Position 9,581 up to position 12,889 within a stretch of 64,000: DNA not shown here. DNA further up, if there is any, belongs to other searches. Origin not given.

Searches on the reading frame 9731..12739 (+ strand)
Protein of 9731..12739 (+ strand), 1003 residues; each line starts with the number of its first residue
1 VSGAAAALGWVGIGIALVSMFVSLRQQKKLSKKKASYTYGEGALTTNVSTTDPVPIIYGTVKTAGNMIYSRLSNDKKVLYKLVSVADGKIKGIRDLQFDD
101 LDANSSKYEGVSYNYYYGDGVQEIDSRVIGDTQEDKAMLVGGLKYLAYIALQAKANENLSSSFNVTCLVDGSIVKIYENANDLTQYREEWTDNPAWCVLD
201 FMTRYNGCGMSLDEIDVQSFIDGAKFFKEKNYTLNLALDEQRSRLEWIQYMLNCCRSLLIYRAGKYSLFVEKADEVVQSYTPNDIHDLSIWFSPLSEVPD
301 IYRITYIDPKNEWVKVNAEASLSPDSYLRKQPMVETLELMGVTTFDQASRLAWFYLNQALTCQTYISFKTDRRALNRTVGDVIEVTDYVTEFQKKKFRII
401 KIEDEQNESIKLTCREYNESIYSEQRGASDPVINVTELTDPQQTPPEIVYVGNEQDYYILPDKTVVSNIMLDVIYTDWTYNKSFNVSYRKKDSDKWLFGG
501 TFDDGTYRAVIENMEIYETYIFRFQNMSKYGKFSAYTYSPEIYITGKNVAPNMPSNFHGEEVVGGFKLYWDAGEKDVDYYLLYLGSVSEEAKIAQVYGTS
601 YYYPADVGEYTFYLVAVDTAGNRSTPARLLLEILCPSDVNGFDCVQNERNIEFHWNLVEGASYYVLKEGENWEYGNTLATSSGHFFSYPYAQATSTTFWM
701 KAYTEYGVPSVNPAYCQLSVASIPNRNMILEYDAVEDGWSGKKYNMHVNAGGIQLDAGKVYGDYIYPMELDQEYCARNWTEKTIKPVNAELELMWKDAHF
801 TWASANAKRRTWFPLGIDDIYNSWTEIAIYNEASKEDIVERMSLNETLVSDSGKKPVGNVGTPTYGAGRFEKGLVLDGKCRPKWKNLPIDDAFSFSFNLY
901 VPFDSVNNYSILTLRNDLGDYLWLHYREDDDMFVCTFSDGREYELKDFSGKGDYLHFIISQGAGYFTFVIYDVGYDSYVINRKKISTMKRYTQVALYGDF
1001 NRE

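Call 18: search_protein_families(library=phrogs, proteins=[window:9731-12739:+], max_evalue=0.001)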
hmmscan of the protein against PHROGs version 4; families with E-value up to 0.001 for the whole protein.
window:9731-12739:+ (1003 aa): 12 families
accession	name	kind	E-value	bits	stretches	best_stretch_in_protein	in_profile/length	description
phrog_31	-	tail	8.1e-58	197.2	1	146-625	475-1053/1565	central tail fiber J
phrog_5616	-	tail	1.7e-21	77.3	1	5-539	29-617/873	tail fiber protein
phrog_37728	-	unknown function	2.6e-17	62.3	1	41-444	32-472/1894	-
phrog_1727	-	tail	2e-11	43.3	1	161-403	236-501/1174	tail protein and host specificity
phrog_1101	-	tail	3.7e-11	42.6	1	335-448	376-487/1405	tail protein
phrog_25032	-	unknown function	6.1e-11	41.4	1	160-284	187-306/1978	-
phrog_469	-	tail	6.2e-11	42.1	1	213-389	595-772/903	tail protein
phrog_7997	-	tail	4.1e-10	39.8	1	228-387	25-187/589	tail protein and host specificity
phrog_2589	-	tail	2.6e-06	25.1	1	390-576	563-741/3686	tail protein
phrog_2148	-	tail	1.5e-05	24.5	1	185-402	12-243/901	tail fiber protein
phrog_6284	-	tail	2.4e-05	23.3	1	192-461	161-436/1280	tail protein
phrog_23466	-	unknown function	2.5e-05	24.4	1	198-389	38-223/358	-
